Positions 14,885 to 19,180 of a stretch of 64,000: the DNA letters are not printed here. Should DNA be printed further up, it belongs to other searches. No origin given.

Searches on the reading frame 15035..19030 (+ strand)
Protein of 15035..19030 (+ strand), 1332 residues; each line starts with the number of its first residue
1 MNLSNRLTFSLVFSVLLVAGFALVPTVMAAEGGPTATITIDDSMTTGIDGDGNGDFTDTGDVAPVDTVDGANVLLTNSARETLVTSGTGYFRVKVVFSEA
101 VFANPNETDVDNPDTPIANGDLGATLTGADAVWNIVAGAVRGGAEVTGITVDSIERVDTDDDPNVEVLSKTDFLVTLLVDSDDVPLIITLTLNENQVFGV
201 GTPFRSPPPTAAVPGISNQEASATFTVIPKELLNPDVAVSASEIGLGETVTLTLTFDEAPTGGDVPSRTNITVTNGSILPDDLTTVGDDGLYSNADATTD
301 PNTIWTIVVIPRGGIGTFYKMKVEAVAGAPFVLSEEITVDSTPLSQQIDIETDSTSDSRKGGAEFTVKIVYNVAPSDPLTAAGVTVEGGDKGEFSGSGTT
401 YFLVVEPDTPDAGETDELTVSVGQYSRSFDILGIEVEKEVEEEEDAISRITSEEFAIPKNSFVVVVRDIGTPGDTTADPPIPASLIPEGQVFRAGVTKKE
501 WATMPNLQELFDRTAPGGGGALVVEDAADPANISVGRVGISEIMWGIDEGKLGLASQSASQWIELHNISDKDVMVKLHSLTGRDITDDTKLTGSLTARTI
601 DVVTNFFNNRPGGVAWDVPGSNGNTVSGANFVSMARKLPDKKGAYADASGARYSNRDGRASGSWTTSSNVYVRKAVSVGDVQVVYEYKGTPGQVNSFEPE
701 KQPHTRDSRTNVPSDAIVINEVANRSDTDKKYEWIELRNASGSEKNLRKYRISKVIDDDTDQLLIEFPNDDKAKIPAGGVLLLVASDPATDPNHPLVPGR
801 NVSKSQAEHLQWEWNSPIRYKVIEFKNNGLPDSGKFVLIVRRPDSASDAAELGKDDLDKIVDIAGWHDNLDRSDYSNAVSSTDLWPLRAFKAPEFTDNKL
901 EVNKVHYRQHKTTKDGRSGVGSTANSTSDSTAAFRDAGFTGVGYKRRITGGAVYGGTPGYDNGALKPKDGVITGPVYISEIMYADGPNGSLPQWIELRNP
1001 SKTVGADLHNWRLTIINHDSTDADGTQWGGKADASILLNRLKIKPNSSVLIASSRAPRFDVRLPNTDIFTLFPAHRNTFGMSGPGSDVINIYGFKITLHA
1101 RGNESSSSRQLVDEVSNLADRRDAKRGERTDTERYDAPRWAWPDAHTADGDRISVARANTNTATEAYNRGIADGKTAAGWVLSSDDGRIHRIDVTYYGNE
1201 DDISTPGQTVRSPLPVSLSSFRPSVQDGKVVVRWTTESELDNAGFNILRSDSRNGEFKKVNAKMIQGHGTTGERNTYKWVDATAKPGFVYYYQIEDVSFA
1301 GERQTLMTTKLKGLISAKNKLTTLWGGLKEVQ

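Call 84: search_protein_families(library=padloc, proteins=[window:15035-19030:+], max_evalue=0.00001)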
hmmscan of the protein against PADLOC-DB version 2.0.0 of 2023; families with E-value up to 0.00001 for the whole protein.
window:15035-19030:+ (1332 aa): 0 families

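Call 85: search_protein_families(library=pfam, proteins=[window:15035-19030:+], max_evalue=0.00001)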
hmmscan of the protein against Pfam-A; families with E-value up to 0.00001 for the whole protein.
window:15035-19030:+ (1332 aa): 1 family
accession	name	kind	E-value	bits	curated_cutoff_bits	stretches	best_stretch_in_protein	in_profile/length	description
PF00932.25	LTD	-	4.8e-20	72.4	34.3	2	715-802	6-74/109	Lamin Tail Domain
